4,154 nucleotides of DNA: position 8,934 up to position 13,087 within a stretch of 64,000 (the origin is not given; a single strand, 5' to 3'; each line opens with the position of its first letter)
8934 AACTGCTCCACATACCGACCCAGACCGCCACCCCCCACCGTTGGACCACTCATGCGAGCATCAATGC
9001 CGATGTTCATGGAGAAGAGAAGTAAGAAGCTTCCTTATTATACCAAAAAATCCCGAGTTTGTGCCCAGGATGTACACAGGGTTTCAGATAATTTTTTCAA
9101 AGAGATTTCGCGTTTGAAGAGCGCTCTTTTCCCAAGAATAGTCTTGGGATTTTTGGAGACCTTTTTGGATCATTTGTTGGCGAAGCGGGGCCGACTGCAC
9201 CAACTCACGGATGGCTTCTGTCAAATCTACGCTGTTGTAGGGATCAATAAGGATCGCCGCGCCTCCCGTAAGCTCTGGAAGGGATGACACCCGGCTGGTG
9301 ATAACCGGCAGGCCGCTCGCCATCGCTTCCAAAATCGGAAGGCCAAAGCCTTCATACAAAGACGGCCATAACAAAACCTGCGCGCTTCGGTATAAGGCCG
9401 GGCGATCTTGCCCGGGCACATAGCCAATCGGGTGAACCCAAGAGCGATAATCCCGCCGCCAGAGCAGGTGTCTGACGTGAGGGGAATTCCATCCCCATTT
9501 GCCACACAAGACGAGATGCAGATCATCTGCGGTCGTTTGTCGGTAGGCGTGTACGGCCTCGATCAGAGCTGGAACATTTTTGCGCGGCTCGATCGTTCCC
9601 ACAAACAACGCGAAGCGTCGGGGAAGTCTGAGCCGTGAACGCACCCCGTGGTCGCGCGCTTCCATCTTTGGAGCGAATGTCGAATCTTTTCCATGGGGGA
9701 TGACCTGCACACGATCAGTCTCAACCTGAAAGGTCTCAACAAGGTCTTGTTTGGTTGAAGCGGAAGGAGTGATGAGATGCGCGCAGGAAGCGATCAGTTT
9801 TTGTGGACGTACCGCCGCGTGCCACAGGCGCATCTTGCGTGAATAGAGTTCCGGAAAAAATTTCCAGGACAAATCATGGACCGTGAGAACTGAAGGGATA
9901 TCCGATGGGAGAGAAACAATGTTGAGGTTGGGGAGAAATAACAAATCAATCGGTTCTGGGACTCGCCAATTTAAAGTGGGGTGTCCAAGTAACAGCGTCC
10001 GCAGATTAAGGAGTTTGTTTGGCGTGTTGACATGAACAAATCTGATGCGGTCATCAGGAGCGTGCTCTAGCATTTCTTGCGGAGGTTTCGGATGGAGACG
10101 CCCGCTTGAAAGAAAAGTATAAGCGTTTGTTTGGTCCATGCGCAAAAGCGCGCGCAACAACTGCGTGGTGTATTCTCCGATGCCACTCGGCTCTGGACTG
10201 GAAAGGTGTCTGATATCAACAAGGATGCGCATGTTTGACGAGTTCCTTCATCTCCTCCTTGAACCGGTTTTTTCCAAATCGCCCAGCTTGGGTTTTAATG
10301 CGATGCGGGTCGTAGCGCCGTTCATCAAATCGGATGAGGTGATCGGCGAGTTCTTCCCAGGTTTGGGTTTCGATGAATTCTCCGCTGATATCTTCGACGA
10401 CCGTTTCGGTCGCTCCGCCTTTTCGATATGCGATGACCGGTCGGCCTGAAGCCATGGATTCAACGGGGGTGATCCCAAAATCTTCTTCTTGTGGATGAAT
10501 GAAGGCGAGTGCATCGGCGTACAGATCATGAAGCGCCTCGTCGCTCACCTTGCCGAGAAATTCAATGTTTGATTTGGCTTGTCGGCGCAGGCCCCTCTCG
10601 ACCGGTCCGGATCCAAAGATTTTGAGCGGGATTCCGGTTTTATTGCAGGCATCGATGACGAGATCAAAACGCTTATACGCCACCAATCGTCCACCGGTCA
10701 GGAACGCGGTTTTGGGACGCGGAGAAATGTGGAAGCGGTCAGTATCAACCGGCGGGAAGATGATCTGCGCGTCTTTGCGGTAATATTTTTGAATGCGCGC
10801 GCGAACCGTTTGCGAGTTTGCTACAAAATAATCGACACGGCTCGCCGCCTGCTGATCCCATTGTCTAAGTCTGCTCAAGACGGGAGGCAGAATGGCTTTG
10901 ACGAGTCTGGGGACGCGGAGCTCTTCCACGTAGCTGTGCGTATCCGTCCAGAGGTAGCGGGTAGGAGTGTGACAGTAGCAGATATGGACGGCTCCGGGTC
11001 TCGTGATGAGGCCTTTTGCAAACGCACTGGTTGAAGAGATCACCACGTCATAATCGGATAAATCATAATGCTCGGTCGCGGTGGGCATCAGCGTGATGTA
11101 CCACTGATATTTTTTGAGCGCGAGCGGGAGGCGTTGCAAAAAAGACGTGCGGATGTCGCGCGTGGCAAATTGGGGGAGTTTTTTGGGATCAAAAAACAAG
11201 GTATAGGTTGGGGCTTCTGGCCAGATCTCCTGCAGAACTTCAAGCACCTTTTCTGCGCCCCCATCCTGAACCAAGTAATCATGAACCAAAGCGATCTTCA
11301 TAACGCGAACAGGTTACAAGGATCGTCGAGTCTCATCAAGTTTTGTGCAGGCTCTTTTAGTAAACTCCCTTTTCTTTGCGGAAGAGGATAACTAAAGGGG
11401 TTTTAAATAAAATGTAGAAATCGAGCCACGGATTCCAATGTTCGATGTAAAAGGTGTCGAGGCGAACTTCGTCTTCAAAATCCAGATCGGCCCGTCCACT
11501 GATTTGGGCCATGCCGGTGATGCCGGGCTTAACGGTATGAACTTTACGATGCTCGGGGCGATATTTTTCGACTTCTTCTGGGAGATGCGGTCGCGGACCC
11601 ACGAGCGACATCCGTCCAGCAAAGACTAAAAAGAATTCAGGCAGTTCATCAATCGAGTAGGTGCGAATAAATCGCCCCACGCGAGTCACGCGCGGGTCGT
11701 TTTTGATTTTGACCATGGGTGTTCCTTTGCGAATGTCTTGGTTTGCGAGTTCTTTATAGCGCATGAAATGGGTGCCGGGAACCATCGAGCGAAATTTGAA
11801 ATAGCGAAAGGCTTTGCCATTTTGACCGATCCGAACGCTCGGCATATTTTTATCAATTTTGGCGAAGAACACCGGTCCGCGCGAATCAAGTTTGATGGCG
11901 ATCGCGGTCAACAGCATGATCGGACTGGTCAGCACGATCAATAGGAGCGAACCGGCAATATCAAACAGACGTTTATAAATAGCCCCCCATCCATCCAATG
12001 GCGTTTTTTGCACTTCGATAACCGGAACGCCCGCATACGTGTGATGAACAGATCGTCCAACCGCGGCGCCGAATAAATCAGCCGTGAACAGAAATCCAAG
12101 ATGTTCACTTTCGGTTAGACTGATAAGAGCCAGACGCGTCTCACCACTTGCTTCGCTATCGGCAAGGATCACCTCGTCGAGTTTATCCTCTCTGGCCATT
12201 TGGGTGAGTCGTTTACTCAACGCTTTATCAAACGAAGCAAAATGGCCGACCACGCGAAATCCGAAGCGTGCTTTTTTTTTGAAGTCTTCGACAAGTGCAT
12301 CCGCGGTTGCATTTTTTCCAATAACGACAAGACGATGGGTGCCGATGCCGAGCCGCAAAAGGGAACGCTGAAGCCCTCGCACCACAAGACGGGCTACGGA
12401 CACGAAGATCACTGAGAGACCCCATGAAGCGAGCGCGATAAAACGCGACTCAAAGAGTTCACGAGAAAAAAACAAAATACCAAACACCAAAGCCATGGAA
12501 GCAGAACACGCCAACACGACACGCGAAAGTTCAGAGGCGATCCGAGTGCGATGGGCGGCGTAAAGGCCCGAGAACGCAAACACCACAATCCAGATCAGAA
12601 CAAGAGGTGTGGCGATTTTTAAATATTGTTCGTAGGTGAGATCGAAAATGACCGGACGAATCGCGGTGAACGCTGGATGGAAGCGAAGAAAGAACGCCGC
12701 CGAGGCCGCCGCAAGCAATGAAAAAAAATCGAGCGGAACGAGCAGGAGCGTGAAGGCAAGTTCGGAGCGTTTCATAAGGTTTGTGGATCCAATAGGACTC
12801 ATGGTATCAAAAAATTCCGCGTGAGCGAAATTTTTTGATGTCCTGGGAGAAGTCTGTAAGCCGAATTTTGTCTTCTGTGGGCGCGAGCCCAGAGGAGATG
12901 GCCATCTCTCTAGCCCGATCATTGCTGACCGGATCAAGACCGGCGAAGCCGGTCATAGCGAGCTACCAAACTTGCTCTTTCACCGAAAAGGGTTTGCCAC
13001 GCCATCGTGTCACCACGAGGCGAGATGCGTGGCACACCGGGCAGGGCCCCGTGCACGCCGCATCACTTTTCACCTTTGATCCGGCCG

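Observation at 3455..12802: Operon coupling a priming phosphoglycosyltransferase and three GT4s to a DUF4012-like membrane protein and a DUF11/CARDB-repeat surface protein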

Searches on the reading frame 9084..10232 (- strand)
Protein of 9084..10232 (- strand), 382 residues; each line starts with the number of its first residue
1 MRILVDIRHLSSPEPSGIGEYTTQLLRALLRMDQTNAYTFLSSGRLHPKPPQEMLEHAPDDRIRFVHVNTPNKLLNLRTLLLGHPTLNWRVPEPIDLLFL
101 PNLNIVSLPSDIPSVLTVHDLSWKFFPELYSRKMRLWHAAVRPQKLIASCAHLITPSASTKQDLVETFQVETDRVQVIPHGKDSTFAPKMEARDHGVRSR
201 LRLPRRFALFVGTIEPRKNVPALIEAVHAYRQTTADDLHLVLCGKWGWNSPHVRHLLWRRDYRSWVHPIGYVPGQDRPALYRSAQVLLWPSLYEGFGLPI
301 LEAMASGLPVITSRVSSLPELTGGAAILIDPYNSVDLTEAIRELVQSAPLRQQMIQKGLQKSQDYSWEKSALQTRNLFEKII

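Call 4: search_protein_families(library=pfam, proteins=[window:9084-10232:-], max_evalue=0.01)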
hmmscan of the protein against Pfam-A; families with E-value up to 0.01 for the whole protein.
window:9084-10232:- (382 aa): 6 families
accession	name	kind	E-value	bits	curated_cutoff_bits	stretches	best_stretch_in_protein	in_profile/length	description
PF00534.26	Glycos_transf_1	-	7.5e-31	107.4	26.4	1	203-358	13-169/172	Glycosyl transferases group 1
PF13692.12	Glyco_trans_1_4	-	7.6e-28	98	27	1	208-346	4-141/142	Glycosyl transferases group 1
PF13439.12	Glyco_transf_4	-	9.5e-13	49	28.5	1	16-183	2-167/170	Glycosyltransferase Family 4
PF20706.3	GT4-conflict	-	2e-10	40.7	26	1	187-318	178-316/385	Family 4 Glycosyltransferase in conflict systems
PF13524.12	Glyco_trans_1_2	-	2.3e-08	34.5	25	1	236-369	13-137/144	Glycosyl transferase-like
PF13579.12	Glyco_trans_4_4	-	1.5e-05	25.8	29.7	1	16-181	1-158/158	Glycosyl transferase 4-like domain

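Call 5: search_protein_families(library=ncbifam, proteins=[window:9084-10232:-], max_evalue=0.01)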
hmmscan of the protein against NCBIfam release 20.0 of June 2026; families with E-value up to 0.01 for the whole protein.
window:9084-10232:- (382 aa): 40 families (the best 25 are shown)
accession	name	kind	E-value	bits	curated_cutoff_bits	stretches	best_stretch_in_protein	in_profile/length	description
TIGR04047.1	MSMEG_0565_glyc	hypoth_equivalog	1.8e-31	109.5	259.85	1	148-377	137-370/373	MSMEG_0565 family glycosyltransferase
TIGR03449.1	mycothiol_MshA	equivalog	3.9e-25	88.6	462.5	1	143-380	158-402/406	D-inositol-3-phosphate glycosyltransferase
TIGR02149.1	glgA_Coryne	subfamily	8.2e-25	87.7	302.4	1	144-382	139-391/391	glycogen synthase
NF038295.1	EPS_HpsP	equivalog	1.7e-19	70.1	550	1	141-382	146-388/388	hormogonium polysaccharide biosynthesis glycosyltransferase HpsP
NF053787.1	GlcN_PG_synth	equivalog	5.1e-19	68.3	480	1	145-376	139-354/361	N-acetylglucosaminyl phosphatidylglycerol synthase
TIGR03088.1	stp2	hypoth_equivalog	6.1e-18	65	409.05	1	152-381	139-373/374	TIGR03088 family PEP-CTERM/XrtA system glycosyltransferase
NF047684.1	TeichurnBiosyTuaC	equivalog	1.8e-17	63.3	550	1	104-381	125-389/391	teichuronic acid biosynthesis protein TuaC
NF038229.1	Glyco4_Geo_Pelo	equivalog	4.8e-15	55.4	400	1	145-381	105-336/338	GPMC system family 4 glycosyltransferase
TIGR04157.1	glyco_rSAM_CFB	subfamily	8.4e-15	54.7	400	1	144-325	164-342/406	TIGR04157 family glycosyltransferase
TIGR03999.1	thiol_BshA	equivalog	2.6e-13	49.7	273.7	1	153-381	148-373/375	N-acetyl-alpha-D-glucosaminyl L-malate synthase BshA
NF041876.1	EPS_EpsE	equivalog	1.8e-12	47.2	400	1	210-361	219-375/389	exopolysaccharide biosynthesis GT4 family glycosyltransferase EpsE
TIGR02472.1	sucr_P_syn_N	equivalog_domain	1.5e-10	40.5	576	1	276-369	329-429/439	sucrose-phosphate synthase, putative, glycosyltransferase domain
NF049987.1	DaglGlyslTfaseDgs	equivalog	1.5e-09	37.2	500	1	146-382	98-328/332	processive diacylglycerol alpha-glucosyltransferase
TIGR04063.1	stp3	hypoth_equivalog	2.7e-08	33.1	442.05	1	152-381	160-395/397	TIGR04063 family PEP-CTERM/XrtA system glycosyltransferase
NF041010.1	glycosy_Agl16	equivalog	3.2e-08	32.8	575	1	145-380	129-350/352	glycosylation protein Agl16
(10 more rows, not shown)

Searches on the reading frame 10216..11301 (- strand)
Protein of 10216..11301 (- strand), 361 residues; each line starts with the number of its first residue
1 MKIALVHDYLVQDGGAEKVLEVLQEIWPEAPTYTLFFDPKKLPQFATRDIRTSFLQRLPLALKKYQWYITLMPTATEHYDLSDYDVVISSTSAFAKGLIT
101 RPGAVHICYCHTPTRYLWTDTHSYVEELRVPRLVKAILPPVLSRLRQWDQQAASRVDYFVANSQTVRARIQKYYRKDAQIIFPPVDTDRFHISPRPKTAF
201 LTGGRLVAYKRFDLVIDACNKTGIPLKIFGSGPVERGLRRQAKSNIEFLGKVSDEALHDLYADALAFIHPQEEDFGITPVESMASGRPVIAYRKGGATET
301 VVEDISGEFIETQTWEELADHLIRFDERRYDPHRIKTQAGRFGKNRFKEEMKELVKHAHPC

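Call 4: search_protein_families(library=pfam, proteins=[window:10216-11301:-], max_evalue=0.01)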
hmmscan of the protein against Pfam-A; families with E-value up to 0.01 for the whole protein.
window:10216-11301:- (361 aa): 3 families
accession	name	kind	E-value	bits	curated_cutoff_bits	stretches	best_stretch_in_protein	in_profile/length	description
PF00534.26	Glycos_transf_1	-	1.3e-24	87.2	26.4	1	195-339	13-169/172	Glycosyl transferases group 1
PF13692.12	Glyco_trans_1_4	-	1.8e-18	67.6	27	1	201-324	5-138/142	Glycosyl transferases group 1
PF13439.12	Glyco_transf_4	-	1.7e-11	44.9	28.5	1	54-189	43-170/170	Glycosyltransferase Family 4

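Call 5: search_protein_families(library=ncbifam, proteins=[window:10216-11301:-], max_evalue=0.01)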
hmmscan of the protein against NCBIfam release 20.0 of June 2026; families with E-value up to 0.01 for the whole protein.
window:10216-11301:- (361 aa): 22 families
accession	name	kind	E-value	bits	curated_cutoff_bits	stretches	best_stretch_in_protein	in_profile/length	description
TIGR04047.1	MSMEG_0565_glyc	hypoth_equivalog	1.2e-11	44.3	259.85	1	245-330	258-343/373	MSMEG_0565 family glycosyltransferase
NF041876.1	EPS_EpsE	equivalog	2.1e-10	40.4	400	1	240-338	272-371/389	exopolysaccharide biosynthesis GT4 family glycosyltransferase EpsE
TIGR03999.1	thiol_BshA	equivalog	2.2e-09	36.7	273.7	1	241-350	252-360/375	N-acetyl-alpha-D-glucosaminyl L-malate synthase BshA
NF053787.1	GlcN_PG_synth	equivalog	4.3e-09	35.7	480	1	203-348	203-344/361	N-acetylglucosaminyl phosphatidylglycerol synthase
TIGR03088.1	stp2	hypoth_equivalog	1.1e-08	34.6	409.05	1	226-347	232-353/374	TIGR03088 family PEP-CTERM/XrtA system glycosyltransferase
TIGR02149.1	glgA_Coryne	subfamily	2.4e-08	33.5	302.4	1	244-349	263-372/391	glycogen synthase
TIGR02470.1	sucr_synth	equivalog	4.4e-08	31.7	810.4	1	266-333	646-715/784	sucrose synthase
TIGR03449.1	mycothiol_MshA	equivalog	7e-08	31.8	462.5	1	244-342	284-383/406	D-inositol-3-phosphate glycosyltransferase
NF012028.0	PRK15484.1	subfamily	2e-07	30.5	618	1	240-311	253-326/380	lipopolysaccharide N-acetylglucosaminyltransferase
TIGR04063.1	stp3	hypoth_equivalog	2.7e-07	29.8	442.05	1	214-345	230-377/397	TIGR04063 family PEP-CTERM/XrtA system glycosyltransferase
NF038255.1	exopoly_VpsD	equivalog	6.2e-07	28.6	300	1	155-298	156-318/381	VpsD family glycosyltransferase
TIGR02095.1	glgA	subfamily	7.8e-07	28.1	328.45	1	197-303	294-409/477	glycogen/starch synthase, ADP-glucose type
NF007396.0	PRK09922.1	equivalog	9.5e-07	28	385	1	153-357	133-357/361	lipopolysaccharide 1,6-galactosyltransferase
TIGR02918.1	TIGR02918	equivalog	4.7e-06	25.6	574.6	1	151-305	266-435/500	accessory Sec system glycosyltransferase GtfA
TIGR04157.1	glyco_rSAM_CFB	subfamily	1.7e-05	24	400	1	200-308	230-346/406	TIGR04157 family glycosyltransferase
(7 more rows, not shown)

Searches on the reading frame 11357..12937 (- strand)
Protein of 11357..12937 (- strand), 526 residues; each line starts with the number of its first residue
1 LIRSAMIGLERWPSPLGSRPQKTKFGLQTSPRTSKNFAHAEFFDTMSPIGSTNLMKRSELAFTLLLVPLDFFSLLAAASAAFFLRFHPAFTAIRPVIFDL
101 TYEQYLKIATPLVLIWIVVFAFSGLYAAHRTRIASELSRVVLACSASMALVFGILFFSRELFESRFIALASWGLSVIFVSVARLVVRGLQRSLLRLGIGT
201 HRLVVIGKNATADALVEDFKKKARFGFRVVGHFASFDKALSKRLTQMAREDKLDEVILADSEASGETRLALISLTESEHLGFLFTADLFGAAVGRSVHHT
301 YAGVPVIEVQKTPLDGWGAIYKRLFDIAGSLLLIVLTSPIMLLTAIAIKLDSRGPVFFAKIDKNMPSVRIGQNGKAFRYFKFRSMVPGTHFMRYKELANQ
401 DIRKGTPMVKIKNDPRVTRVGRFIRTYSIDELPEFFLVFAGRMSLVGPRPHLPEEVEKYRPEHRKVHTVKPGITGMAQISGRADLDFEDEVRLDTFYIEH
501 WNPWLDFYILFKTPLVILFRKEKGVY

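Call 4: search_protein_families(library=pfam, proteins=[window:11357-12937:-], max_evalue=0.01)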
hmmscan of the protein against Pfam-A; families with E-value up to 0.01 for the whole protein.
window:11357-12937:- (526 aa): 2 families
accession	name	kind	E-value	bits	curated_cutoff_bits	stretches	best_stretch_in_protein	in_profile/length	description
PF02397.22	Bac_transf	-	1.5e-60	204.3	27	1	322-518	1-178/179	Bacterial sugar transferase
PF13727.12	CoA_binding_3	-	2.5e-08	34.6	25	1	123-256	3-133/175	CoA-binding domain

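Call 5: search_protein_families(library=ncbifam, proteins=[window:11357-12937:-], max_evalue=0.01)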
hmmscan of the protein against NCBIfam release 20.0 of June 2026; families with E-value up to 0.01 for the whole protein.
window:11357-12937:- (526 aa): 10 families
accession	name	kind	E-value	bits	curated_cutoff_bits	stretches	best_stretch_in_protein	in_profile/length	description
TIGR03025.1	EPS_sugtrans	subfamily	4.8e-113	378.7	295.55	1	81-521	14-442/445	exopolysaccharide biosynthesis polyprenyl glycosylphosphotransferase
TIGR03023.1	WcaJ_sugtrans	equivalog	2e-97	327.3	410.75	1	70-521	3-450/453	undecaprenyl-phosphate glucose phosphotransferase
TIGR03022.1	WbaP_sugtrans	subfamily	3e-84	283.9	403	1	69-521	4-453/456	undecaprenyl-phosphate galactose phosphotransferase WbaP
NF007518.0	PRK10124.1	equivalog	1.4e-60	205.4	684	1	105-513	44-453/464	undecaprenyl-phosphate glucose phosphotransferase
NF041877.1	EPS_EpsZ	equivalog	7.7e-59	199.5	800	1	112-517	48-452/459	exopolysaccharide biosynthesis polyisoprenyl-phosphate hexose-1-phosphate transferase EpsZ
NF052601.1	undeca_RfbP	equivalog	4.4e-57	193.1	330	1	317-526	40-244/244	undecaprenyl-phosphate galactose phosphotransferase family protein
TIGR03013.1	EpsB_2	subfamily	1.1e-54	186.2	393.35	1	75-521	8-440/443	TIGR03013 family XrtA/PEP-CTERM system glycosyltransferase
NF011751.0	PRK15204.1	equivalog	5.6e-49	167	907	2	320-521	278-473/476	undecaprenyl-phosphate galactose phosphotransferase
NF050817.1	PolSacchBiosHfsE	equivalog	1.1e-39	136.5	750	1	311-513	261-455/467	polysaccharide biosynthesis protein HfsE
NF045514.1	glycotran_HepC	equivalog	5.6e-19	68.3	140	1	316-451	111-212/220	heterocyst development glycosyltransferase HepC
